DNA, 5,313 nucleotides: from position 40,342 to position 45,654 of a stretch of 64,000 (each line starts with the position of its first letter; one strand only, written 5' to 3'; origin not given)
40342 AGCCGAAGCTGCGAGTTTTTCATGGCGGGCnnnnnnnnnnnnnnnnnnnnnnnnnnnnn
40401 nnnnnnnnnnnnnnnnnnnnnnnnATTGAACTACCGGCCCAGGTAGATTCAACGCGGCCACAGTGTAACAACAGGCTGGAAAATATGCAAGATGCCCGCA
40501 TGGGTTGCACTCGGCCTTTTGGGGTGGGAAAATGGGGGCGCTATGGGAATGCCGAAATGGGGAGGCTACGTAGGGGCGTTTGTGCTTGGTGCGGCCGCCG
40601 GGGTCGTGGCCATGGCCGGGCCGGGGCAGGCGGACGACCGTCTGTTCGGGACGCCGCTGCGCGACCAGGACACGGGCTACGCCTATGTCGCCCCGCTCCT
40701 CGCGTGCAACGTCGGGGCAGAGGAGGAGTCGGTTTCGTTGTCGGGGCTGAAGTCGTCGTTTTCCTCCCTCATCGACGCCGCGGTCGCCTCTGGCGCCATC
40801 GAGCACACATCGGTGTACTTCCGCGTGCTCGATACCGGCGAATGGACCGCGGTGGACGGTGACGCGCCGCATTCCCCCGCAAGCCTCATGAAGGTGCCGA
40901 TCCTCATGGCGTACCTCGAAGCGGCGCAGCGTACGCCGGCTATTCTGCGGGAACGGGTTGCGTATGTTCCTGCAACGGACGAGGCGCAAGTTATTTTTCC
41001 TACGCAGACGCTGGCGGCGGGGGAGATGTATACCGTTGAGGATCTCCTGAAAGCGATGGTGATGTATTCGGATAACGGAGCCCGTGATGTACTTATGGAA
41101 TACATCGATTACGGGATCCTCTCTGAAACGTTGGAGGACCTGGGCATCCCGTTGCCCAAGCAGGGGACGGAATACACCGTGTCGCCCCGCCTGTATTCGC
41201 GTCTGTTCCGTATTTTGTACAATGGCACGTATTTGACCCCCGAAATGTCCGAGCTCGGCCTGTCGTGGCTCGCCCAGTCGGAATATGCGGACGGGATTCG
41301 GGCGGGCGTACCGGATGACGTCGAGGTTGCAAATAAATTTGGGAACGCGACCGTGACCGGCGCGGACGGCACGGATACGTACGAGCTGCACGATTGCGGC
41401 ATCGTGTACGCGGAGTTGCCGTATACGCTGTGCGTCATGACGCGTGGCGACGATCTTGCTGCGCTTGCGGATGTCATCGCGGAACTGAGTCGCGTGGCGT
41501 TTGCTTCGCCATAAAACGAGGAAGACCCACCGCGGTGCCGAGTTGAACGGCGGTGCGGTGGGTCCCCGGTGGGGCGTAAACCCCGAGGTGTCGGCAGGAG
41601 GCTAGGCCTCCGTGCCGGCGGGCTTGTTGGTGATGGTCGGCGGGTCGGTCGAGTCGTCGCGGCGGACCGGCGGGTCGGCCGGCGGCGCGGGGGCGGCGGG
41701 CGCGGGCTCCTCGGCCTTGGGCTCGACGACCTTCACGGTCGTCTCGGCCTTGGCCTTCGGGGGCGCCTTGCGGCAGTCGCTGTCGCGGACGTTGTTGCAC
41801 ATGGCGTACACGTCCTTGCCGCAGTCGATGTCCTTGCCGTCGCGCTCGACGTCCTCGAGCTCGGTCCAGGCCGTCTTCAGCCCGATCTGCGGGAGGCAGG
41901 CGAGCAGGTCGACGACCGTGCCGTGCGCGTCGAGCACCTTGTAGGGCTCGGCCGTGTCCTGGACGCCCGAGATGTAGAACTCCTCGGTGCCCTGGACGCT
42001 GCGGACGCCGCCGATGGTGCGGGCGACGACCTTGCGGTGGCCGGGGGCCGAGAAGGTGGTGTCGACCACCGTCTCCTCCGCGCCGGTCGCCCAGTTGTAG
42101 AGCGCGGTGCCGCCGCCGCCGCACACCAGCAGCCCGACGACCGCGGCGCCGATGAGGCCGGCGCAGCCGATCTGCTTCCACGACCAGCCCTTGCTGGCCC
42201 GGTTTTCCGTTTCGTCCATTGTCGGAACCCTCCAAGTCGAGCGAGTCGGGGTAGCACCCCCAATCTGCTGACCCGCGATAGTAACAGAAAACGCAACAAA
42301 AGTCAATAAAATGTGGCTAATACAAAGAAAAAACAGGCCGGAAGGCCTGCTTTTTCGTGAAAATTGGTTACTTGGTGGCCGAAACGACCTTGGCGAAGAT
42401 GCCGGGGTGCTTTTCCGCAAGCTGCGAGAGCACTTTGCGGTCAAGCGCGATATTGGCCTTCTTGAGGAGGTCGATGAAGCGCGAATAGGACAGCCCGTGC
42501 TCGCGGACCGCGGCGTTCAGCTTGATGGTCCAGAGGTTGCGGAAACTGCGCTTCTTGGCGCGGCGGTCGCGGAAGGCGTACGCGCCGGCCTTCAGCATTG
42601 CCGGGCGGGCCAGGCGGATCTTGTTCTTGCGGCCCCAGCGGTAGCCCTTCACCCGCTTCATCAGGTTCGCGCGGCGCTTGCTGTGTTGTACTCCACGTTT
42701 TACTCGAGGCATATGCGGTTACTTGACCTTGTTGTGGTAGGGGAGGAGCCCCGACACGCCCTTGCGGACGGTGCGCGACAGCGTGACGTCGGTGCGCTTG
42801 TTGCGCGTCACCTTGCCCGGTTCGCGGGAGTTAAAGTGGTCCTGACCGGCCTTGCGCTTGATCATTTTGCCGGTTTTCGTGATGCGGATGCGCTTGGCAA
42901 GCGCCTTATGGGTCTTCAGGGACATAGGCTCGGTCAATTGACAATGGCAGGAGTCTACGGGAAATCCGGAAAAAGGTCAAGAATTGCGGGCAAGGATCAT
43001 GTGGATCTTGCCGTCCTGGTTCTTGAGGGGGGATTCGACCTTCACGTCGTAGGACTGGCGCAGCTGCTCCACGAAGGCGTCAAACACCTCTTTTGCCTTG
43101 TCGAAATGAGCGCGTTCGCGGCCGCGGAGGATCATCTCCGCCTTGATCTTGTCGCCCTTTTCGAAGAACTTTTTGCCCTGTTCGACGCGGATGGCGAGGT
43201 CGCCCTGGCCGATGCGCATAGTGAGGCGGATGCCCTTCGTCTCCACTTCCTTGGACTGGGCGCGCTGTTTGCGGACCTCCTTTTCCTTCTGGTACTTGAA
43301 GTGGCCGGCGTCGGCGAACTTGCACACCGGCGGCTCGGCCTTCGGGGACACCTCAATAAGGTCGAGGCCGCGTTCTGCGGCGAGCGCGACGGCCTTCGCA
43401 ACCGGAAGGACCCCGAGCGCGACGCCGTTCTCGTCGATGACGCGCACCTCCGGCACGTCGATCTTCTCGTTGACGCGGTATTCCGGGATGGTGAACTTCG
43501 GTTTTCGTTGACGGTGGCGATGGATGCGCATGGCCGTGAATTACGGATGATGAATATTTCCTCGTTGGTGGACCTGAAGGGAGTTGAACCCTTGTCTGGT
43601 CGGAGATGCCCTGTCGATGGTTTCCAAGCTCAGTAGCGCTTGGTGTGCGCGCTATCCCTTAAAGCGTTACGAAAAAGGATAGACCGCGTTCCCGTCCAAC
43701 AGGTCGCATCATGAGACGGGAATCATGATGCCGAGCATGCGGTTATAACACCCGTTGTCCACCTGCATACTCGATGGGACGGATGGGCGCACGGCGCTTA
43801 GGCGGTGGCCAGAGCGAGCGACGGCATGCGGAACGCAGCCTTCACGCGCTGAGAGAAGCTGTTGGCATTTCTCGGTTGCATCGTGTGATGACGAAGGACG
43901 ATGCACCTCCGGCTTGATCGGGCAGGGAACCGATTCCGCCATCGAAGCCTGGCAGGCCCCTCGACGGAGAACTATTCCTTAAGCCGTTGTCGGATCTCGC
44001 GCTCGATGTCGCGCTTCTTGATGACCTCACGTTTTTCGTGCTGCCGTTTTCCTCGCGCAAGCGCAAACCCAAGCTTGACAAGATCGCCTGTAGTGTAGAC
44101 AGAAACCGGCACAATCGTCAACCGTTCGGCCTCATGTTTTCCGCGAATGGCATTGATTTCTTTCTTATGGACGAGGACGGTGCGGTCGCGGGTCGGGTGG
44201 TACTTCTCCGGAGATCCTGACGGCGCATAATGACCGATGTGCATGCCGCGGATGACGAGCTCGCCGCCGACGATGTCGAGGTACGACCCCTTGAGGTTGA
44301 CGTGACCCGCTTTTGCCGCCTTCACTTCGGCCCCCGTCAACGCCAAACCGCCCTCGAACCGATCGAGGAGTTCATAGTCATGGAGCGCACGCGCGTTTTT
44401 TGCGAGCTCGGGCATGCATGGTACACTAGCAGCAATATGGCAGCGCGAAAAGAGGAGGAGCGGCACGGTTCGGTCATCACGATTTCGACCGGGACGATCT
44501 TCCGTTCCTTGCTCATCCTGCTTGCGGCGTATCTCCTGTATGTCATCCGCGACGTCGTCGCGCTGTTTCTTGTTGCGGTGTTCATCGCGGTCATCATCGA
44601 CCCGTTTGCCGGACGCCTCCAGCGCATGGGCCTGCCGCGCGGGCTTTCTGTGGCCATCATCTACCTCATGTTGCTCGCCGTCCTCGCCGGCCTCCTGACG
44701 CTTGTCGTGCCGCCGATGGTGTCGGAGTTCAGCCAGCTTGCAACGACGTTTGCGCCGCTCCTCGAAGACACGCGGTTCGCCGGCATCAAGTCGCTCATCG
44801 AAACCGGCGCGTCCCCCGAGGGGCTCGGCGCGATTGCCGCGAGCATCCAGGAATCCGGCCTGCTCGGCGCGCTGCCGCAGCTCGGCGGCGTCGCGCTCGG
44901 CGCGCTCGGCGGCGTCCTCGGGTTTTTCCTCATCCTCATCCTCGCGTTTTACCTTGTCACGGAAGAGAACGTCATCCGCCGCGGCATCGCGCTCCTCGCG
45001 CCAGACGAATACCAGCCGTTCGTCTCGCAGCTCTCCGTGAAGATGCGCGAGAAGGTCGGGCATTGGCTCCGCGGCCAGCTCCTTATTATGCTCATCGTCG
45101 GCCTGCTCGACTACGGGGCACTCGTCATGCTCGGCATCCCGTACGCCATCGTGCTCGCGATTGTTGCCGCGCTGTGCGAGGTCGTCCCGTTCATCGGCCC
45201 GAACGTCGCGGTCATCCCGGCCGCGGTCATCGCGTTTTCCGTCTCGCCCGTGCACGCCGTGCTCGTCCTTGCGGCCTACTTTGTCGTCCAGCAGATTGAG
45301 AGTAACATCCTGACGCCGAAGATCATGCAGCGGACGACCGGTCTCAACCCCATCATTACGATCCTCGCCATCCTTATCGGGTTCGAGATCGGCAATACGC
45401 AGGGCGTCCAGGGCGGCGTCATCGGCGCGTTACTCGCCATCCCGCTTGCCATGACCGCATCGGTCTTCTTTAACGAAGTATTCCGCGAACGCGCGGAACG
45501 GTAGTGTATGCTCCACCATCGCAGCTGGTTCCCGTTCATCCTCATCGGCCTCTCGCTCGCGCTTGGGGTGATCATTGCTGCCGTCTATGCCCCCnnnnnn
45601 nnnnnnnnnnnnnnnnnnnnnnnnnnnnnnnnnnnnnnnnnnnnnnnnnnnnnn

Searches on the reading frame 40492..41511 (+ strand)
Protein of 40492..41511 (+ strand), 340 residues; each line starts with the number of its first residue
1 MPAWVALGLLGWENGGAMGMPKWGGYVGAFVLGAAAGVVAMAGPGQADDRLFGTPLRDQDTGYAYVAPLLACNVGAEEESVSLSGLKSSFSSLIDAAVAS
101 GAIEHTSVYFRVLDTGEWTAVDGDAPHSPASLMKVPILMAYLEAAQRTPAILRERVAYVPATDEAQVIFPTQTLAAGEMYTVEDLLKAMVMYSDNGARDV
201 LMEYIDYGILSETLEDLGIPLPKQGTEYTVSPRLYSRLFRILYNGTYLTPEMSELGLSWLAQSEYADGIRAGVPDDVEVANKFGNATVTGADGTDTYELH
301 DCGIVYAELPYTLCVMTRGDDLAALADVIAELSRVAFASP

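Call 81: search_protein_families(library=pfam, proteins=[window:40492-41511:+], max_evalue=0.001)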
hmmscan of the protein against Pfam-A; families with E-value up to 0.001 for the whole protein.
window:40492-41511:+ (340 aa): 1 family
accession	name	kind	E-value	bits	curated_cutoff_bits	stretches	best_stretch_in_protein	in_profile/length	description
PF13354.11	Beta-lactamase2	-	1.1e-36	126.7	22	1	107-317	1-214/214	Beta-lactamase enzyme family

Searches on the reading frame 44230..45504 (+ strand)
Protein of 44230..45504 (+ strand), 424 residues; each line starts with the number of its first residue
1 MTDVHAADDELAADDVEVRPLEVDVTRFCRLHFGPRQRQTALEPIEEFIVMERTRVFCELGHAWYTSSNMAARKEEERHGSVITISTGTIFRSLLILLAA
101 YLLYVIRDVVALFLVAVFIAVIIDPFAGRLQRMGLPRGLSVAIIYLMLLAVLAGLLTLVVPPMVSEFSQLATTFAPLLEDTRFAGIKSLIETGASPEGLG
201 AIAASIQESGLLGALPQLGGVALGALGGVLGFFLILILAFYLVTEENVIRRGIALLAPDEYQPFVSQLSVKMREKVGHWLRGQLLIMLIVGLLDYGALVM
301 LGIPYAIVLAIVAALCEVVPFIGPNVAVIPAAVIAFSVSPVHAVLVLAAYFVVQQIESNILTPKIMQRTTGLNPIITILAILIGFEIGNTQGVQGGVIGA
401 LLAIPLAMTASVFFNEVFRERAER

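Call 16: search_protein_families(library=pfam, proteins=[window:44230-45504:+], max_evalue=0.001)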
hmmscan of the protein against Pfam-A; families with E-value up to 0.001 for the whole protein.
window:44230-45504:+ (424 aa): 1 family
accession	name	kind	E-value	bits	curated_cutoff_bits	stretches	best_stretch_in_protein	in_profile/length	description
PF01594.21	AI-2E_transport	-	8.5e-57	193.2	34.3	1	94-416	6-325/327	AI-2E family transporter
